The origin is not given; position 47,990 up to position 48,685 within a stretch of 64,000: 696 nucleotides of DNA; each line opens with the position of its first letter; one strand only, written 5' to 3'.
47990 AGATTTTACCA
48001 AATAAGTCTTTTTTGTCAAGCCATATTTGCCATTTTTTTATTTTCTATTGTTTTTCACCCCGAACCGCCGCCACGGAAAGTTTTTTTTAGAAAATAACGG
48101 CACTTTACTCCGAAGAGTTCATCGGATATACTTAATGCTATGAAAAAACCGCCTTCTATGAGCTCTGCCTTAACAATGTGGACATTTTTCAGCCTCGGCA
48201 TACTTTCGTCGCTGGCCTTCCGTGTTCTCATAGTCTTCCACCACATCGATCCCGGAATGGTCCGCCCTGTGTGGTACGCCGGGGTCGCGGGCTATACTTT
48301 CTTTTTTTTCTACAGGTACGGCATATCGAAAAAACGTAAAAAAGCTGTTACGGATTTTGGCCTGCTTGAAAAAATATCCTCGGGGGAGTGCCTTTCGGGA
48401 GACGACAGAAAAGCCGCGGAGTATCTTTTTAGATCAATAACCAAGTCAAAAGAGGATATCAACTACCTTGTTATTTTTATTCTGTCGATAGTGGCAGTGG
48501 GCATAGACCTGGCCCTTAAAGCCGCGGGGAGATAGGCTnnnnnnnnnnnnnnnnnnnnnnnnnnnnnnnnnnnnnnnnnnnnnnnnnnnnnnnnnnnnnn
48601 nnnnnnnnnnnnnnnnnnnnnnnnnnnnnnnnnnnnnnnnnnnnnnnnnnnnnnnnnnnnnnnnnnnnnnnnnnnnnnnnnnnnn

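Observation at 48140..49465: Tightly packed plus-strand operon of four small envelope proteins with no recognisable domains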

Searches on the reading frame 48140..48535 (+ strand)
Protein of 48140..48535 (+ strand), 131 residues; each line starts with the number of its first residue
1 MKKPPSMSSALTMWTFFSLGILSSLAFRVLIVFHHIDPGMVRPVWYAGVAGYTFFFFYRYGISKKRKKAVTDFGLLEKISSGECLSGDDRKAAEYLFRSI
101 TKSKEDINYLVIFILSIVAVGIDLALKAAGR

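Call 4: search_protein_families(library=pfam, proteins=[window:48140-48535:+], max_evalue=10)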
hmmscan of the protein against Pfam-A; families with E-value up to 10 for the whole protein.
window:48140-48535:+ (131 aa): 0 families

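Call 5: search_protein_families(library=ncbifam, proteins=[window:48140-48535:+], max_evalue=10)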
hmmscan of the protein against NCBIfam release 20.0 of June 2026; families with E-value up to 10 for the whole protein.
window:48140-48535:+ (131 aa): 0 families

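Call 24: find_homologous_proteins(query=window:48140-48535:+, max_evalue=0.01)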
Query window:48140-48535:+ (131 aa): 61 proteins with E <= 0.01 among 82 candidates.
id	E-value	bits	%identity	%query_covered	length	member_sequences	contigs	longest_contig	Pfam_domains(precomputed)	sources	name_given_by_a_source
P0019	6.2e-74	264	98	95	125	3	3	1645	-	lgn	-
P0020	5.0e-54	200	74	95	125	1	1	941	-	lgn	-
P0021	4.4e-52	193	67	100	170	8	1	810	-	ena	-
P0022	6.8e-52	193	71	96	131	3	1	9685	-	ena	-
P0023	1.7e-50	188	72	96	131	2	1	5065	-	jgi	jgi:lipid-A-disaccharide synthase-like uncharacterized protein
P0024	2.3e-50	188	68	95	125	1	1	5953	-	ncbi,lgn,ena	-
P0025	1.0e-47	179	73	86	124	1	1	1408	-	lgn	-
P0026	1.3e-47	179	65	96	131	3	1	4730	-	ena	-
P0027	2.5e-46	175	64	95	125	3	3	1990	-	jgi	jgi:hypothetical protein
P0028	2.0e-41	159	60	96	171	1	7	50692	-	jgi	jgi:hypothetical protein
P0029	2.9e-40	155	59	94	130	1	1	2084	-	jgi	jgi:hypothetical protein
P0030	4.7e-38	148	55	98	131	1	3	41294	-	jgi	jgi:hypothetical protein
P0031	7.1e-38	147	56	96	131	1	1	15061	-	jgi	jgi:hypothetical protein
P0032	8.6e-38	147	54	95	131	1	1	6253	-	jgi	jgi:hypothetical protein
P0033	1.2e-37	147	54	95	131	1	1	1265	-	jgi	jgi:hypothetical protein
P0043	1.1e-35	140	52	95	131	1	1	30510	-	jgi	jgi:hypothetical protein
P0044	1.7e-35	140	52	95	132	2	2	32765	-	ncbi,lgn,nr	ncbi:MAG: hypothetical protein HY808_05040 [Nitrospirae bacterium]|nr:hypothetical protein [Nitrospi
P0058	9.3e-34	134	59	81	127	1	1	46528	-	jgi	jgi:hypothetical protein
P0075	7.4e-31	125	46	95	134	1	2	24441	-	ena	-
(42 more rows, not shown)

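Call 25: find_encoding_contigs(protein=P0044, flank=6000, max_places=2)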
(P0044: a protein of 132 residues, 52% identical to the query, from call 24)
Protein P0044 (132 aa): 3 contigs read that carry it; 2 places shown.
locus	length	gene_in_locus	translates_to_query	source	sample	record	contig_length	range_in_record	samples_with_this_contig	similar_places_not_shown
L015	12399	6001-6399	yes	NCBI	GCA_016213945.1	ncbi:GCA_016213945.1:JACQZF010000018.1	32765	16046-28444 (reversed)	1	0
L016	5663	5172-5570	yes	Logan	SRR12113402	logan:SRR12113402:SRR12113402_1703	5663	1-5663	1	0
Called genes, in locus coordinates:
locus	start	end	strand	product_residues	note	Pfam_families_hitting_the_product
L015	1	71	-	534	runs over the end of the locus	PF05593:RHS_repeat (faint), PF20148:DUF6531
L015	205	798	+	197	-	PF02441:Flavoprotein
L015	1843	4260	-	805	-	PF00072:Response_reg, PF08447:PAS_3, PF00989:PAS (weak), PF13188:PAS_8 (weak), PF13426:PAS_9, PF00512:HisKA, PF02518:HATPase_c, PF00072:Response_reg, +2 more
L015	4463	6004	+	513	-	PF01590:GAF, PF13185:GAF_2, PF00158:Sigma54_activat, PF14532:Sigma54_activ_2, PF07728:AAA_5 (faint), PF25601:AAA_lid_14, PF02954:HTH_8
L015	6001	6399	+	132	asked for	-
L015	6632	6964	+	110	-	PF21476:PF0610-like_N, PF23470:Zn_ribbon_PF0610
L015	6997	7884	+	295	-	PF01063:Aminotran_4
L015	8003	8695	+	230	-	PF01791:DeoC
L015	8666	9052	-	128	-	PF22478:DUF6982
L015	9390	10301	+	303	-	PF00989:PAS, PF08448:PAS_4, PF13188:PAS_8 (weak), PF13426:PAS_9, PF00990:GGDEF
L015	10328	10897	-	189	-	PF00881:Nitroreductase, PF14512:TM1586_NiRdase (weak)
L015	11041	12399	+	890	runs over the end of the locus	PF07517:SecA_DEAD, PF01043:SecA_PP_bind, PF21090:P-loop_SecA, PF07516:SecA_SW, PF02810:SEC-C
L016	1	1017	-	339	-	?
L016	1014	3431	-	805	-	PF00072:Response_reg, PF08447:PAS_3, PF00989:PAS (weak), PF13188:PAS_8 (weak), PF13426:PAS_9, PF00512:HisKA, PF02518:HATPase_c, PF00072:Response_reg, +2 more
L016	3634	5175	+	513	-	PF01590:GAF, PF13185:GAF_2, PF00158:Sigma54_activat, PF14532:Sigma54_activ_2, PF07728:AAA_5 (faint), PF25601:AAA_lid_14, PF02954:HTH_8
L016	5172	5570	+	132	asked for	-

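Call 26: find_encoding_contigs(protein=P0030, flank=6000, max_places=2)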
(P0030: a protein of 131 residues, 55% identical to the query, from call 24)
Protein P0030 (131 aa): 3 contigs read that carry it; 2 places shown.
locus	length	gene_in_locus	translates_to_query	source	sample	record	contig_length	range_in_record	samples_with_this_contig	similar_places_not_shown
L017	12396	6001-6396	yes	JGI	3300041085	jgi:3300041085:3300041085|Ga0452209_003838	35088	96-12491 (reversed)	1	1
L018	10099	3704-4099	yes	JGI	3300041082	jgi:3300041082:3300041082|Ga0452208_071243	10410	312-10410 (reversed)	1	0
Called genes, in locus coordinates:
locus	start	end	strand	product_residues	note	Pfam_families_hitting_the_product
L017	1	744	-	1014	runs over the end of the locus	PF00082:Peptidase_S8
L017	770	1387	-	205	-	PF14343:PrcB_C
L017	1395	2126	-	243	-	-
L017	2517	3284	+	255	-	PF02517:Rce1-like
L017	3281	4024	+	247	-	PF01522:Polysacc_deac_1, PF10096:DUF2334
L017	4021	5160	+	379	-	PF13439:Glyco_transf_4, PF13579:Glyco_trans_4_4, PF20706:GT4-conflict (weak), PF00534:Glycos_transf_1, PF13524:Glyco_trans_1_2, PF13692:Glyco_trans_1_4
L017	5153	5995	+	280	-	PF09721:Exosortase_EpsH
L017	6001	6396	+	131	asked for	-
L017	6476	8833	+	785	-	PF02190:LON_substr_bdg, PF00004:AAA, PF07724:AAA_2 (weak), PF07728:AAA_5 (weak), PF22667:Lon_lid, PF05362:Lon_C, PF13541:ChlI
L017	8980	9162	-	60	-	PF06348:DUF1059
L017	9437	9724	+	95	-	PF13248:Zn_ribbon_3 (weak)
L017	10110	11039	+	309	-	PF13401:AAA_22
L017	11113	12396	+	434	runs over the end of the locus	PF00291:PALP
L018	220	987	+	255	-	PF02517:Rce1-like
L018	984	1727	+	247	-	PF01522:Polysacc_deac_1, PF10096:DUF2334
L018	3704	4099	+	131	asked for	-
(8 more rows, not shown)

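Call 27: find_encoding_contigs(protein=P0075, flank=6000, max_places=2)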
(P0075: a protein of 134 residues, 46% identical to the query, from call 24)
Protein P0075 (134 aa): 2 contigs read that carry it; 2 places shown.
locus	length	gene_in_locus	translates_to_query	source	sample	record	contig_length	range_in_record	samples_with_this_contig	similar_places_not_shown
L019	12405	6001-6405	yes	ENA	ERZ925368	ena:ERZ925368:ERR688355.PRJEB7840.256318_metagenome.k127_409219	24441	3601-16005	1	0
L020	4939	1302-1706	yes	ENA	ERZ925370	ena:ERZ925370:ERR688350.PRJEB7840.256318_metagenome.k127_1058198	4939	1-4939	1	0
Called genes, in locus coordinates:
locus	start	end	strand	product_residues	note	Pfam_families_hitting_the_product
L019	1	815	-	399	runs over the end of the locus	PF25876:HH_MFP_RND (weak), PF25967:RND-MFP_C (faint), PF25975:CzcB_C (faint), PF25989:YknX_C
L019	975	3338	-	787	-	PF12704:MacB_PCD (weak), PF02687:FtsX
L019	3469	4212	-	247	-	PF00005:ABC_tran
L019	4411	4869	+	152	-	-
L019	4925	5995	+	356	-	PF26549:Tricorn_N, PF07676:PD40, PF26549:Tricorn_N, PF26550:Tricorn_2nd, PF07676:PD40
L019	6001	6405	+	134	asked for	-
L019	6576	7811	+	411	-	PF04389:Peptidase_M28, PF01546:Peptidase_M20, PF00595:PDZ (weak), PF13180:PDZ_2, PF17820:PDZ_6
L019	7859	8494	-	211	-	PF03692:CxxCxxCC (weak)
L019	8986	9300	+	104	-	PF12732:YtxH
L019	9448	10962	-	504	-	PF17651:Raco_middle, PF14574:RACo_C_ter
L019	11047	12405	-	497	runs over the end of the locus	PF04055:Radical_SAM, PF13186:SPASM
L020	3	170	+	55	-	?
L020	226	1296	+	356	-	PF26549:Tricorn_N, PF07676:PD40, PF26549:Tricorn_N, PF26550:Tricorn_2nd, PF07676:PD40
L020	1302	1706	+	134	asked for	-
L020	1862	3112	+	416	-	PF04389:Peptidase_M28, PF01546:Peptidase_M20 (weak), PF00595:PDZ (weak), PF13180:PDZ_2, PF17820:PDZ_6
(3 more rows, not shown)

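Call 47: search_protein_families(library=pfam, alignment_id=A2, max_evalue=1)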
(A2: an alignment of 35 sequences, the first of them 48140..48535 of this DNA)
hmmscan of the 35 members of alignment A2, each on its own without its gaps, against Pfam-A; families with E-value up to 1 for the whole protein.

A. member 1, window:48140-48535:+ (131 aa): 0 families

B. families by the number of members that match (of 35 scanned): 13 families
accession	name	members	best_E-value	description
PF05147.19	LANC_like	5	0.1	Lanthionine synthetase C-like protein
PF07695.17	7TMR-DISM_7TM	2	0.028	7TM diverse intracellular signalling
PF01350.22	Flavi_NS4A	2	0.034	Flavivirus non-structural protein NS4A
PF14159.11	CAAD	2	0.4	CAAD domains of cyanobacterial aminoacyl-tRNA synthetase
PF03595.22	SLAC1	1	0.012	Voltage-dependent anion channel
PF07261.16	DnaB_2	1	0.024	Replication initiation and membrane attachment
PF20394.4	DUF6688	1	0.03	DUF6688 N-terminal domain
PF16978.11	CRIM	1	0.073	SAPK-interacting protein 1 (Sin1), middle CRIM domain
PF09843.14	DUF2070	1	0.1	Predicted membrane protein (DUF2070)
PF08114.16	PMP1_2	1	0.1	ATPase proteolipid family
PF10785.14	NADH-u_ox-rdase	1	0.18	NADH-ubiquinone oxidoreductase complex I, 21 kDa subunit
PF10166.14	DUF2368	1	0.19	Uncharacterised conserved protein (DUF2368)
PF01003.24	Flavi_capsid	1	0.21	Flavivirus capsid protein C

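Call 53: find_encoding_contigs(protein=P0058, flank=5000, max_places=1)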
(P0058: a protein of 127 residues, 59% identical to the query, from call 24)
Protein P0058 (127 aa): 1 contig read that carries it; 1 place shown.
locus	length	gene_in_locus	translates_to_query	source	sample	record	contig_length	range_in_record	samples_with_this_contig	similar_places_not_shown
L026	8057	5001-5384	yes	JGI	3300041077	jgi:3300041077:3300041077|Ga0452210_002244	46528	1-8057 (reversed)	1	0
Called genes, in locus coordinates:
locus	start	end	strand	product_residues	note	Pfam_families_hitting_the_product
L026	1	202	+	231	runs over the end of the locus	-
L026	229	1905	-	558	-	PF00732:GMC_oxred_N, PF00890:FAD_binding_2 (faint), PF01266:DAO (faint), PF13450:NAD_binding_8 (faint), PF05199:GMC_oxred_C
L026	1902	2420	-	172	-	PF13618:Gluconate_2-dh3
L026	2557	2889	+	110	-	-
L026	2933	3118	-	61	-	-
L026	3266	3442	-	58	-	-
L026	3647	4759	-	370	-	PF00027:cNMP_binding, PF00581:Rhodanese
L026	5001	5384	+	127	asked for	-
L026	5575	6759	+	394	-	PF01658:Inos-1-P_synth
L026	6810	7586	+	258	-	PF01209:Ubie_methyltran, PF13847:Methyltransf_31, PF08241:Methyltransf_11, PF08242:Methyltransf_12, PF13649:Methyltransf_25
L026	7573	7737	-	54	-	-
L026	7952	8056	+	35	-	?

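Call 54: find_encoding_contigs(protein=P0043, flank=5000, max_places=1)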
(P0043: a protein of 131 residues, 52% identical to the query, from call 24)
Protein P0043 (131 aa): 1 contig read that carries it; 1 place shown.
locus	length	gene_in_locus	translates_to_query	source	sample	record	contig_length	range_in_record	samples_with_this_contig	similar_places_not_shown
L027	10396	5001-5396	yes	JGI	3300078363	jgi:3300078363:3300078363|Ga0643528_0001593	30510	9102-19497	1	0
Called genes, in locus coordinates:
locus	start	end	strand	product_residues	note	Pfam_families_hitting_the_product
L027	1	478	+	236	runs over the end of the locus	-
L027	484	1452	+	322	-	PF00005:ABC_tran, PF13304:AAA_21 (weak), PF08352:oligo_HPY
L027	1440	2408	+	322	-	PF00005:ABC_tran, PF02463:SMC_N (weak), PF13304:AAA_21 (faint), PF13401:AAA_22 (weak), PF08352:oligo_HPY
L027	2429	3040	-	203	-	-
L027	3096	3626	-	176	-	PF00578:AhpC-TSA, PF08534:Redoxin, PF13098:Thioredoxin_2 (weak), PF00085:Thioredoxin (weak), PF13905:Thioredoxin_8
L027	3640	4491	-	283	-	PF01966:HD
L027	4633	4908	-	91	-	PF00581:Rhodanese (weak)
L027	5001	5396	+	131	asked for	-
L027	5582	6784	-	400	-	PF01941:AdoMet_Synthase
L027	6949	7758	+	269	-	PF05677:DUF818 (weak), PF12146:Hydrolase_4, PF00561:Abhydrolase_1, PF12697:Abhydrolase_6 (weak)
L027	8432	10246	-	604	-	PF01368:DHH, PF00571:CBS, PF07085:DRTGG, PF00571:CBS (weak), PF02833:DHHA2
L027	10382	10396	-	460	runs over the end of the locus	PF10396:TrmE_N, PF12631:MnmE_helical, PF00350:Dynamin_N (faint), PF01926:MMR_HSR1, PF02421:FeoB_N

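Call 59: predict_structure(alignment_id=A2)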
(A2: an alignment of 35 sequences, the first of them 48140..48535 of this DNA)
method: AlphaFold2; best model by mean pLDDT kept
length: 131 residues; sequences in the alignment: 35
mean_pLDDT: 89.8   pTM: 0.72
mean pLDDT of the five models: 89.8, 87.8, 86.9, 86.2, 83.9
residues with pLDDT >= 90: 80; 70-90: 49; 50-70: 2; < 50: 0
segments of 3 or more residues with pLDDT < 50: none
pLDDT, mean of each block of 10 residues (from residue 1): 77 88 90 90 93 91 93 95 94 92 86 90 91 65
secondary structure, 60 per line:
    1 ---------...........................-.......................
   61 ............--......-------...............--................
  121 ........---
elements in order: H10-36 H38-72 H75-80 H88-102 H105-128

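Call 62: search_protein_families(library=padloc, proteins=[window:48140-48535:+], max_evalue=1)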
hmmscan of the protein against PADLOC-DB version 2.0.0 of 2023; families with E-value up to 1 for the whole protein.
window:48140-48535:+ (131 aa): 0 families

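Call 64: search_protein_families(library=phrogs, proteins=[window:48140-48535:+], max_evalue=1)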
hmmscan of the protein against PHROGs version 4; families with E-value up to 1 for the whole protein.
window:48140-48535:+ (131 aa): 0 families

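Call 72: search_solved_structures(query=A2, max_evalue=10)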
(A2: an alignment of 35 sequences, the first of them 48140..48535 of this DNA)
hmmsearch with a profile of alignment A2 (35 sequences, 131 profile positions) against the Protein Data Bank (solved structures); distinct sequences matched with E-value up to 10: 3.
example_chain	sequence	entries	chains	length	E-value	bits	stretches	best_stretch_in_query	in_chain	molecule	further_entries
6b87_A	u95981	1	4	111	0.11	15.4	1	90-128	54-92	TMHC2_E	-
6h3x_A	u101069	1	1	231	0.13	15.2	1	73-127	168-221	Polyprotein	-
9iho_Z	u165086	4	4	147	1.3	12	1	42-98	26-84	NADH dehydrogenase [ubiquinone] 1 alpha subcomplex subunit 13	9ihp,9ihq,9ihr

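Call 96: search_dna_similar(query=window:48140-48532:+, collection=plasmids, mode=protein, max_evalue=0.001, max_rows=5)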
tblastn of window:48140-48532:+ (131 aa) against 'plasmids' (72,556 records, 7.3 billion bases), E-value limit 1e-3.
No match.

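Call 97: search_dna_similar(query=window:48140-48532:+, collection=phages, mode=protein, max_evalue=0.001, max_rows=5)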
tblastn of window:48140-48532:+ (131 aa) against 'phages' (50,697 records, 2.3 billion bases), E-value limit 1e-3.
No match.

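Call 101: find_related_loci(query=A2, collection=viral_contigs, flank=4000)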
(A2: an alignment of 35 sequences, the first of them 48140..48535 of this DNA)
Query A2 (131 aa) in viral_contigs; peptide patterns used: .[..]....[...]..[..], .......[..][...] (x = any residue, [..] = any of these).
44 stretches matched a pattern, but none encodes a relative of the query by tblastn (E <= 1e-3).
